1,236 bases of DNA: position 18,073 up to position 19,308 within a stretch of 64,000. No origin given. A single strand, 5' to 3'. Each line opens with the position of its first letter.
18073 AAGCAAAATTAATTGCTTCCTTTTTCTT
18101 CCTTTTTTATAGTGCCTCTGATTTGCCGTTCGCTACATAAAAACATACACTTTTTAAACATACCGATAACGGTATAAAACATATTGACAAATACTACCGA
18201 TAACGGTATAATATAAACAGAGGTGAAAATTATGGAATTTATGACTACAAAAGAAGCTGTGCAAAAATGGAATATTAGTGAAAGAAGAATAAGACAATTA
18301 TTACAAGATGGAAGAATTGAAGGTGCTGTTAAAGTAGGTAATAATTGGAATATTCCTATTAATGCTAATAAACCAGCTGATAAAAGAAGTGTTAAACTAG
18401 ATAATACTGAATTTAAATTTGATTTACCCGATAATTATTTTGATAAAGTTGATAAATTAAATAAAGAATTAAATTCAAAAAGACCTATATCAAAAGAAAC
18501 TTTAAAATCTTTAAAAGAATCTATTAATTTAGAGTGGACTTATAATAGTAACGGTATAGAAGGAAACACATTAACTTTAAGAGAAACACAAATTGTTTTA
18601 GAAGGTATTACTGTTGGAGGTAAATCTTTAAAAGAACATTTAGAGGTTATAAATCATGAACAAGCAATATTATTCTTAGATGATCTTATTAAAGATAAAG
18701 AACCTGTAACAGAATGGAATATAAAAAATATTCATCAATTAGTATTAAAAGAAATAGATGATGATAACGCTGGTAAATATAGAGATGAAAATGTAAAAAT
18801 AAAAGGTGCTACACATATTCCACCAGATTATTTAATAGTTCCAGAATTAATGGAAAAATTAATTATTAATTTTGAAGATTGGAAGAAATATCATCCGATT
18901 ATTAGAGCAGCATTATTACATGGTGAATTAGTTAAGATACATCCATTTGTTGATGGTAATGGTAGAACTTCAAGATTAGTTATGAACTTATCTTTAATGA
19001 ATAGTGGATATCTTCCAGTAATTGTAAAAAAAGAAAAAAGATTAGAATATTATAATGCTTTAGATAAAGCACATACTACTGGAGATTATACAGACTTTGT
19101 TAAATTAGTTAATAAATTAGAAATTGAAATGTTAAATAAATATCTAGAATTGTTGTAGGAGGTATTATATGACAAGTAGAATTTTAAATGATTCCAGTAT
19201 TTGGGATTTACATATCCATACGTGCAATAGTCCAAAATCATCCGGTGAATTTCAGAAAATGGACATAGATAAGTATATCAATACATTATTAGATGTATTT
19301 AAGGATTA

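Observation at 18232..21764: Three-gene operon: HTH-Fic / PHP-phosphoesterase fused to a split SMC-RecN-type ABC ATPase / small overlapping ORF. Candidate antiphage or abortive-infection system.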

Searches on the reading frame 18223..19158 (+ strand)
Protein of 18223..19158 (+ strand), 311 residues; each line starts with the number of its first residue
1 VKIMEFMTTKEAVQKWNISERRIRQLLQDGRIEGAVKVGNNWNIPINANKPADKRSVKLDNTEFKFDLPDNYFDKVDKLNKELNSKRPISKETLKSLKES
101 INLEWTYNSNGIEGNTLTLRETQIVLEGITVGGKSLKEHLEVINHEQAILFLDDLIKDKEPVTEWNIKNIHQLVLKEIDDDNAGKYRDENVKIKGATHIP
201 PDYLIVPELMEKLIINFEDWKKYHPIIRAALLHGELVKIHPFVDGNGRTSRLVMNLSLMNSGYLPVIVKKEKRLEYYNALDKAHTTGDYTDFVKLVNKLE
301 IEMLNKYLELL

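Call 3: search_protein_families(library=pfam, proteins=[window:18223-19158:+], max_evalue=0.01)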
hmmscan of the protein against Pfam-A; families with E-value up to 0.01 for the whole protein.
window:18223-19158:+ (311 aa): 3 families
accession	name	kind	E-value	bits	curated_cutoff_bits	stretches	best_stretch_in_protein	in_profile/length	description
PF02661.23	Fic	-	1.8e-23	83.6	24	1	162-258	2-93/93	Fic/DOC family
PF12728.13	HTH_17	-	0.00039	21.1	27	1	6-43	1-37/51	Helix-turn-helix domain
PF20038.5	HTH_59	-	0.0027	18.1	27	1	1-26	1-27/66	Helix-turn-helix domain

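Call 4: search_protein_families(library=padloc, proteins=[window:18223-19158:+], max_evalue=0.01)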
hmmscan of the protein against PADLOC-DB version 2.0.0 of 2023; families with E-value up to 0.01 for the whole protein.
window:18223-19158:+ (311 aa): 9 families
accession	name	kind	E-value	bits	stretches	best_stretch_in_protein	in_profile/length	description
PDLC04840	PDC-S04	-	1.2e-35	121.3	1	101-300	11-215/227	-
PDLC03963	SoFic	-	6.2e-34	115.9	1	97-303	52-263/361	-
PDLC04836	PDC-S04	-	5.1e-32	109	1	91-289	15-218/244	-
PDLC04837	PDC-S04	-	1.9e-25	87.5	1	90-300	14-224/234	-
PDLC04839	PDC-S04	-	1.1e-18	65.6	1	140-298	37-200/205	-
PDLC04966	PDC-S24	-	2.1e-14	51.2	1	159-265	229-343/497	-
PDLC04838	PDC-S04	-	1.3e-10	39.4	1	159-298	60-200/209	-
PDLC04842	PDC-S04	-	1.2e-08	32.9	1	138-284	17-156/202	-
PDLC04841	PDC-S04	-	1.1e-07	29.8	1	149-297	127-265/292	-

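Call 5: search_protein_families(library=ncbifam, proteins=[window:18223-19158:+], max_evalue=0.01)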
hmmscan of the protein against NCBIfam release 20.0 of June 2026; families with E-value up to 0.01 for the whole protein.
window:18223-19158:+ (311 aa): 7 families
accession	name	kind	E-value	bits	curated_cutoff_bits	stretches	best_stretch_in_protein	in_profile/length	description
NF041381.1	XopAC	subfamily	8.8e-10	37.8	450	1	151-277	293-430/451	XopAC/AvrAC family type III secretion system effector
NF046030.1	ProtAdlyltaseSoFic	equivalog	3.1e-09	36.3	550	1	221-294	174-253/361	protein adenylyltransferase Fic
TIGR02613.1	mob_myst_B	hypoth_equivalog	4e-08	33.4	124.4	1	138-280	24-170/186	mobile mystery protein B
NF046029.1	ProtAdlyltaseNmFic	equivalog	3.5e-07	30.1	230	1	145-283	9-140/177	protein adenylyltransferase Fic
TIGR01764.1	excise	domain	0.00047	20.5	28.8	1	6-45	1-39/49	excisionase family DNA-binding protein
TIGR01550.1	DOC_P1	subfamily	0.00077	19.6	38.65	1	229-263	55-89/122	type II toxin-antitoxin system death-on-curing family toxin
NF045983.1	ProtAdnltaseVbhT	equivalog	0.001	18.3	800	1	227-280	122-174/419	type II toxin-antitoxin system protein adenylyltransferase VbhT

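Call 39: search_solved_structures(query=window:18232-19158:+, max_evalue=0.00001, show_alignments=1)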
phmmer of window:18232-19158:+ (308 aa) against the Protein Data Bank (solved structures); distinct sequences matched with E-value up to 0.00001: 20.
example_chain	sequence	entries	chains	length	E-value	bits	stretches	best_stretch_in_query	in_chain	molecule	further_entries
6i7g_A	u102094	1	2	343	1.7e-39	139.2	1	63-297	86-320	Adenosine monophosphate-protein transferase FICD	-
4u04_A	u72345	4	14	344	1.7e-39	139.2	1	63-297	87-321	Adenosine monophosphate-protein transferase FICD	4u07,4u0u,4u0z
6i7h_A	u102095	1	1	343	8.4e-39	137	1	63-297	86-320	Adenosine monophosphate-protein transferase FICD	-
6i7i_A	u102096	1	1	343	1.2e-38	136.5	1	63-297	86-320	Adenosine monophosphate-protein transferase FICD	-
9yz5_A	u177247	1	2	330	1.4e-38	136.2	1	63-296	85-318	Protein adenylyltransferase FICD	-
4u0s_A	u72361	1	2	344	1.6e-38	136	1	63-297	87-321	Adenosine monophosphate-protein transferase FICD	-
6i7j_A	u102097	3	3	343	2.2e-38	135.6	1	63-297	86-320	Adenosine monophosphate-protein transferase FICD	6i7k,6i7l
7b7z_A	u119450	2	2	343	5.5e-37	131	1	63-297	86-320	Protein adenylyltransferase FICD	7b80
6zmd_B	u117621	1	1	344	1.5e-36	129.5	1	64-297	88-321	Protein adenylyltransferase FICD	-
5jj6_A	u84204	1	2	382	4.3e-36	128.1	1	93-305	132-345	Adenosine monophosphate-protein transferase FICD homolog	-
5jj7_A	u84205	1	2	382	4e-35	124.9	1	93-305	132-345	Adenosine monophosphate-protein transferase FICD homolog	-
3cuc_A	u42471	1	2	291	1.1e-22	84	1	74-281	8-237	Protein of unknown function with a Fic domain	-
7xux_A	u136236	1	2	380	2.9e-19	72.8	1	92-260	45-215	Fido domain-containing protein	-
4rgl_A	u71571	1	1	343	4.9e-18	68.8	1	103-292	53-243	Filamentation induced by cAMP protein Fic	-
4x2e_A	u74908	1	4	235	8.3e-12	48.3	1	86-297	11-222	Fic family protein putative filamentation induced by cAMP protein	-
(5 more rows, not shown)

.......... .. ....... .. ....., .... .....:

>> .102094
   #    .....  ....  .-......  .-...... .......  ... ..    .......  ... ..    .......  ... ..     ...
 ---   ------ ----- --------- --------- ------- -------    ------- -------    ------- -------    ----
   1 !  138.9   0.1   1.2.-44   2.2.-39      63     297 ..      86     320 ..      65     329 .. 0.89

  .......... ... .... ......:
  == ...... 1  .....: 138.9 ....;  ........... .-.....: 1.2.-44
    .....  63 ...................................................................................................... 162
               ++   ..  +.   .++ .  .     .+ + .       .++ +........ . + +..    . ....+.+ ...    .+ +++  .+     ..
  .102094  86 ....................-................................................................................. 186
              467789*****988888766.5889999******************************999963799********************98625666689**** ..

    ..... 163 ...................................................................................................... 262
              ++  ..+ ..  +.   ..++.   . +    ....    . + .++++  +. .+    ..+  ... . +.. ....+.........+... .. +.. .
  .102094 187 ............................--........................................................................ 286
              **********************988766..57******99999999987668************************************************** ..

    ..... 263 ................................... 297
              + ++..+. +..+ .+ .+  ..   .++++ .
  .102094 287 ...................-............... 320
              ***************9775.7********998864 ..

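Call 67: find_homologous_proteins(query=window:18232-19158:+, max_evalue=1e-10)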
Query window:18232-19158:+ (308 aa): 7815 proteins with E <= 1e-10 among 8000 candidates; the best 120 are listed.
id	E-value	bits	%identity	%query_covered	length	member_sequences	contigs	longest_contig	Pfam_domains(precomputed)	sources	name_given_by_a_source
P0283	3.9e-197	672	98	100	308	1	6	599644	PF02661.24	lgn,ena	-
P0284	1.5e-196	670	97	100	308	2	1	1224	PF02661.24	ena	-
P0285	1.9e-196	669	98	100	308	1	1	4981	PF02661.24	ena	-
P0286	1.3e-195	667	96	100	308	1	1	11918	PF02661.24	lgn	-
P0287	1.5e-195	666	97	100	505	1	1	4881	PF13538.13,PF01443.25,PF18335.8,PF02661.24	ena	-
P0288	3.3e-195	665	97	100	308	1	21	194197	PF02661.24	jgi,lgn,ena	-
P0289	4.0e-195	665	96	100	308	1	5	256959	PF02661.24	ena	-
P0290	4.3e-195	665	97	100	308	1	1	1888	PF02661.24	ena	-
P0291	4.6e-195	665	96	100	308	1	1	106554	PF02661.24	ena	-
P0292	8.3e-195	664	96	100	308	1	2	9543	PF02661.24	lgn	-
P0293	1.0e-194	664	96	100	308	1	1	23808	PF02661.24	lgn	-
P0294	1.8e-194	663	97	100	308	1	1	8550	PF02661.24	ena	-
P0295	2.2e-194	663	98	99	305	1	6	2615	PF02661.24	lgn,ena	-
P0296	2.2e-194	663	96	100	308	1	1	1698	PF02661.24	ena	-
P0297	2.3e-194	663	97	100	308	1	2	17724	PF02661.24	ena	-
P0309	2.3e-193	659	96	100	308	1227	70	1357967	PF02661.24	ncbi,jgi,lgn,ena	jgi:Uncharacterized conserved protein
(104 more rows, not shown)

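Call 68: find_encoding_contigs(protein=P0309, flank=6000, max_places=8)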
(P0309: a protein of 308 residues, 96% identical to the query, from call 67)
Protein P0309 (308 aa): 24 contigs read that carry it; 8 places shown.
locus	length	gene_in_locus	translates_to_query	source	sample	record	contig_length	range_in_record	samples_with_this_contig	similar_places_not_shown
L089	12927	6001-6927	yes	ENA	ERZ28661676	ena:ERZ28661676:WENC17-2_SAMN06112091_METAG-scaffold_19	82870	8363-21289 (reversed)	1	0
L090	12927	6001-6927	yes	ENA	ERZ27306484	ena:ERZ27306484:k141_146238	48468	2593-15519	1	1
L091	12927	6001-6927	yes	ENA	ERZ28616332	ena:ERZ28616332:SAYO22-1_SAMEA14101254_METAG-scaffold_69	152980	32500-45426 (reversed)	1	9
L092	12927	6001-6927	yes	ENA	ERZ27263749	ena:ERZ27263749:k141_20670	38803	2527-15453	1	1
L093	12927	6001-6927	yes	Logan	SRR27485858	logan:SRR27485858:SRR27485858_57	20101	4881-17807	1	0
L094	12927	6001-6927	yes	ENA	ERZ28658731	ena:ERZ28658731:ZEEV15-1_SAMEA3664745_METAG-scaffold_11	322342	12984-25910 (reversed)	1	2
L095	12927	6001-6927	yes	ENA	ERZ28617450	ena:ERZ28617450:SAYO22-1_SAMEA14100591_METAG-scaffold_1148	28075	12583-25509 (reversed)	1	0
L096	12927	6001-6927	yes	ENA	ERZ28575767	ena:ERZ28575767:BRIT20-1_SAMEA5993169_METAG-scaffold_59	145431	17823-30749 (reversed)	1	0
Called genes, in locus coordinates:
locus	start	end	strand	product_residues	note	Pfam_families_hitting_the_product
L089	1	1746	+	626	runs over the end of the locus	PF02086:MethyltransfD12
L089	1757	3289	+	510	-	PF13391:HNH_2 (weak)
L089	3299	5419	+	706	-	PF03235:GmrSD_N, PF07510:GmrSD_C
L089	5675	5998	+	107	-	-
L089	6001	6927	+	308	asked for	PF02661:Fic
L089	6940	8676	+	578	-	PF02463:SMC_N (weak), PF11398:DUF2813, PF13175:AAA_15, PF13304:AAA_21, PF20469:OLD-like_TOPRIM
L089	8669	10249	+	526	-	PF00580:UvrD-helicase, PF13245:AAA_19, PF01443:Viral_helicase1 (faint), PF00580:UvrD-helicase, PF13361:UvrD_C, PF13538:UvrD_C_2 (weak)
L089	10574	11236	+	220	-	PF00072:Response_reg, PF00486:Trans_reg_C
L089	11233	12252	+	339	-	PF02518:HATPase_c, PF13581:HATPase_c_2 (faint), PF13589:HATPase_c_3 (weak)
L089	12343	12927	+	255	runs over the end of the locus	PF00005:ABC_tran, PF02463:SMC_N (faint)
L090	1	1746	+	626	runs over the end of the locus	PF02086:MethyltransfD12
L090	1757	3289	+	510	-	PF13391:HNH_2 (weak)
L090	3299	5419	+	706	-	PF03235:GmrSD_N, PF07510:GmrSD_C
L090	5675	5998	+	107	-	-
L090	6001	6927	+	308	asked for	PF02661:Fic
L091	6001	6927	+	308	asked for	PF02661:Fic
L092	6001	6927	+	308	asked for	PF02661:Fic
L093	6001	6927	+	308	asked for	PF02661:Fic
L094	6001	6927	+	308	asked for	PF02661:Fic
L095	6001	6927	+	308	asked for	PF02661:Fic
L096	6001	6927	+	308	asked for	PF02661:Fic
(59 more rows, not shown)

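Call 71: find_related_loci(query=window:18232-19158:+, collection=metagenome_contigs, flank=7000)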
Query window:18232-19158:+ (308 aa) in metagenome_contigs; peptide patterns used: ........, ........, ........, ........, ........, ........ (x = any residue, [..] = any of these).
308 stretches matched a pattern; 215 encode a relative of the query (tblastn E <= 1e-3); the best 80 are kept; 80 distinct loci.
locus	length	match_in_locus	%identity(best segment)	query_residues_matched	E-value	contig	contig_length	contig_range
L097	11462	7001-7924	98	1-308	0e+0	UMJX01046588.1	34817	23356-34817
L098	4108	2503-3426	98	1-308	0e+0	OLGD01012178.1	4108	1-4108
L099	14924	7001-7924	97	1-308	0e+0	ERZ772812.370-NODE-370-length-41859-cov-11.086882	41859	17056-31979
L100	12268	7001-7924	97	1-308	0e+0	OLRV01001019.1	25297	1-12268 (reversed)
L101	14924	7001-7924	97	1-308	0e+0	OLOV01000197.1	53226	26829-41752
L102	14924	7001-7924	96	1-308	0e+0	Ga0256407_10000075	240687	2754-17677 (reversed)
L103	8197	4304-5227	96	1-308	0e+0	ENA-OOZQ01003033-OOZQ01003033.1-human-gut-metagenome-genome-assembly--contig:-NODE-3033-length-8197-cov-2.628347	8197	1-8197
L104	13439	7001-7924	96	1-308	0e+0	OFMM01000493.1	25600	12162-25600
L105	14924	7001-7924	96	1-308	0e+0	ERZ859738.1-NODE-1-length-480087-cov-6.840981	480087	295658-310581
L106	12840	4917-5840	96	1-308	0e+0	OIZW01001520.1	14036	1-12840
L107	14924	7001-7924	96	1-308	0e+0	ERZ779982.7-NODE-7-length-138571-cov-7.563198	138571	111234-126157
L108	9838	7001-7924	95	1-308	0e+0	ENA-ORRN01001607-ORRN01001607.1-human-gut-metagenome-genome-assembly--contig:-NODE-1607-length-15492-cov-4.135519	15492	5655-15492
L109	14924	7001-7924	95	1-308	0e+0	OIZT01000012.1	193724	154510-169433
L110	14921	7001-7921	96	1-308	0e+0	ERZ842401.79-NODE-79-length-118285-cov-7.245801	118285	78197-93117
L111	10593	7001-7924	95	1-308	0e+0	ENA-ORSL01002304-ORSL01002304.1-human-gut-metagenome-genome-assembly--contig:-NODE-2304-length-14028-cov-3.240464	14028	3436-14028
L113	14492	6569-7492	95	1-308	0e+0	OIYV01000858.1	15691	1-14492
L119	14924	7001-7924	94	1-308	0e+0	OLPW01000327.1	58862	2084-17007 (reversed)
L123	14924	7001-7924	93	1-308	0e+0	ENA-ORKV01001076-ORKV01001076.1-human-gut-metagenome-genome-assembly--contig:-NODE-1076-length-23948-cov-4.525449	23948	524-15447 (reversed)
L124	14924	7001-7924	97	1-308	0e+0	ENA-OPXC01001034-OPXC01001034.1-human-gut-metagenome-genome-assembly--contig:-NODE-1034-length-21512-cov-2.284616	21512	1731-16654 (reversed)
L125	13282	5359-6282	91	1-308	0e+0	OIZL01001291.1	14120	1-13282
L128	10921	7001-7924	87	1-308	0e+0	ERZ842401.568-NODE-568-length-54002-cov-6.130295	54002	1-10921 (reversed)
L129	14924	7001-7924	87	1-308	0e+0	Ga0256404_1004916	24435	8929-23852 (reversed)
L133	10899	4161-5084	82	1-308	3e-172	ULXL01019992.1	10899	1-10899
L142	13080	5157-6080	81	1-308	5e-170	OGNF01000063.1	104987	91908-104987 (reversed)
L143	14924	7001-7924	80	1-308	1e-169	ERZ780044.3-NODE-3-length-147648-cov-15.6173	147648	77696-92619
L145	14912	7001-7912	82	1-304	1e-169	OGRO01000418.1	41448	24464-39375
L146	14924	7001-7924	80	1-308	1e-169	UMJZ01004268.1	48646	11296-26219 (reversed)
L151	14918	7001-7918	81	1-306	8e-169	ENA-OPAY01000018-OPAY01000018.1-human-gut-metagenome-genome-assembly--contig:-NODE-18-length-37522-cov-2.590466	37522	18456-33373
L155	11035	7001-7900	81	1-300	1e-167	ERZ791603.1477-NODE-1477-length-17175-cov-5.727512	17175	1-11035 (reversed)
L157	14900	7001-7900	82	1-300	4e-167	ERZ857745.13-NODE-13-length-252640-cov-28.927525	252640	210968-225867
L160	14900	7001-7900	81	1-300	2e-166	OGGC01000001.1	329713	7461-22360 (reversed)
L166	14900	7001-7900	80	1-300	8e-164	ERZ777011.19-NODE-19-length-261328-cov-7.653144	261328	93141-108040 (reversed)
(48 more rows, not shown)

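Call 74: search_protein_families(library=padloc, proteins=[L098:3437-4057:+, L104:8573-9343:+, L110:9327-11549:+, L128:3797-6547:+, L108:7940-9595:+, L113:7515-9224:+, L119:9048-10277:+, L119:10261-11856:+, L125:6740-8515:+, L128:8372-10027:+], max_evalue=0.000001)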
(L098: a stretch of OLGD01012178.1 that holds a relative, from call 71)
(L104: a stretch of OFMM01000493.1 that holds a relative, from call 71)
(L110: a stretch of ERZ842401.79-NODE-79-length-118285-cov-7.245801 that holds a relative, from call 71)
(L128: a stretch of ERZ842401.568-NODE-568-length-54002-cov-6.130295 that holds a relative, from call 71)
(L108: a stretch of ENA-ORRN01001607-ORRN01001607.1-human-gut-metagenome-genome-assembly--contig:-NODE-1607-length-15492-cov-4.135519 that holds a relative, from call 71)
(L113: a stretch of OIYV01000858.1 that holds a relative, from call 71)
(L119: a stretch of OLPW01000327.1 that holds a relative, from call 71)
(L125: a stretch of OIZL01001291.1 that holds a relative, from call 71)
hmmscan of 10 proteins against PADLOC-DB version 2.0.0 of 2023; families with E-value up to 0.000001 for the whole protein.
L098:3437-4057:+ (206 aa): 0 families

L104:8573-9343:+ (256 aa): 0 families

L110:9327-11549:+ (740 aa): 6 families
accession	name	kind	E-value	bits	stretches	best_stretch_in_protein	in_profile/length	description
PDLC04897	PDC-S06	-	7.6e-15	52.5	1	390-558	434-614/727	-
PDLC04894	PDC-S06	-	2.4e-14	50.8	1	456-532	501-575/740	-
PDLC04896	PDC-S06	-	3.6e-10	37.1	0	391-528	437-566/732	-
PDLC04886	PDC-S06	-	7.5e-10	36.2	1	391-532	429-577/727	-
PDLC04890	PDC-S06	-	3e-07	27.4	1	391-528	432-574/732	-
PDLC04135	mad3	-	3.2e-07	28.2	0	20-530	8-326/374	mads_3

L128:3797-6547:+ (916 aa): 7 families
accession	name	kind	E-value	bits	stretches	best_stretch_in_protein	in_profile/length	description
PDLC05035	PDC-S53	-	0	1127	1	12-914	3-896/900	-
PDLC05064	PDC-S68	-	1.2e-24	84.1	2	714-902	961-1116/1273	-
PDLC05065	PDC-S68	-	5e-24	82.2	2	820-885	993-1056/1221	-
PDLC05066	PDC-S68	-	6.3e-21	72.1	1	803-888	966-1050/1202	-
PDLC01734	typeIV_RecD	-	2.2e-14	50.7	1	514-915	342-747/763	RecD_0_IVD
PDLC04476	PDC-M16A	-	7.2e-11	39.2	0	836-890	423-479/691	-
PDLC04474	PDC-M16A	-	4.2e-07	26.8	0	825-889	640-707/917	-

L108:7940-9595:+ (551 aa): 74 families (the best 25 are shown)
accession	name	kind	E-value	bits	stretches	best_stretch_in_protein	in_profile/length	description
PDLC02979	AriA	-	1.3e-22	79.2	1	1-307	1-370/373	-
PDLC00091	GajA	-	6.6e-22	76.1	1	249-386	280-418/627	AAA ATPase domain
PDLC03878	NsnB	-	1.7e-21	75.4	1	4-339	3-308/345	-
PDLC02980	AriA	-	2.1e-20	71.9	1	25-311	1-304/304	-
PDLC02336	AbiLi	-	7.2e-18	63.2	1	3-339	2-315/340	AbiLi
PDLC00096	GajA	-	7.4e-18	62.6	1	246-375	272-402/630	AAA ATPase domain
PDLC00083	GajA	-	2.4e-17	60.6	2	234-383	261-429/639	AAA ATPase domain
PDLC00069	GajA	-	1.2e-16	58.3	2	268-442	337-508/687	AAA ATPase domain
PDLC04608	PDC-M38A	-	2.7e-16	58.2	1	3-340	5-341/367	-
PDLC00064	GajA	-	4.1e-16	57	1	267-385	128-249/464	AAA ATPase domain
PDLC02915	ATPase-Toprim_I-B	-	4.3e-16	56.8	2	1-49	1-48/623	-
PDLC00070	GajA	-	1.7e-15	54.7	1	232-375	256-403/596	AAA ATPase domain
PDLC00071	GajA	-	2.5e-15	54.3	1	257-375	264-388/588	AAA ATPase domain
PDLC04611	PDC-M38A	-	3.1e-15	54.6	1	3-105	2-101/383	-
PDLC00102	GajA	-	5.2e-15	52.9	2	1-44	1-44/532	AAA ATPase domain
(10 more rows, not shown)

L113:7515-9224:+ (569 aa): 14 families
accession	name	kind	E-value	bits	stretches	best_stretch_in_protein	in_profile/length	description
PDLC02979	AriA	-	5.3e-22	77.1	1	1-347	1-373/373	-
PDLC02358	Old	-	2.8e-18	64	1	191-464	179-452/578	Old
PDLC04135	mad3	-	1.1e-12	46.3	1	305-376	286-354/374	mads_3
PDLC02335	AbiLi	-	1.3e-12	45.4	1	5-383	52-270/326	AbiLi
PDLC03878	NsnB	-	4e-10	38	1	8-350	7-284/345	-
PDLC02980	AriA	-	9.5e-10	36.9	0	168-347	140-303/304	-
PDLC04164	AriA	-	1.6e-09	35.7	0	300-346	190-235/253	-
PDLC00067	GajA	-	2.6e-09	34.1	0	287-412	289-405/604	AAA ATPase domain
PDLC00094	GajA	-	1.2e-08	32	0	1-48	1-46/569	AAA ATPase domain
PDLC02914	ATPase-Toprim_I-B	-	2.6e-08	31.5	1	9-373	8-272/443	-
PDLC00096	GajA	-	1.3e-07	28.8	0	198-371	187-360/630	AAA ATPase domain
PDLC00289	PtuA1|PtuA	-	1.4e-07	28.9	1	1-373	1-317/404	AAA ATPase domain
PDLC04175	HEC-01A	-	2.4e-07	28.1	0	256-372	228-335/363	-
PDLC04178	HEC-01A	-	2.7e-07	28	0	300-368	285-352/399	-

L119:9048-10277:+ (409 aa): 0 families

L119:10261-11856:+ (531 aa): 0 families

L125:6740-8515:+ (591 aa): 0 families

L128:8372-10027:+ (551 aa): 0 families
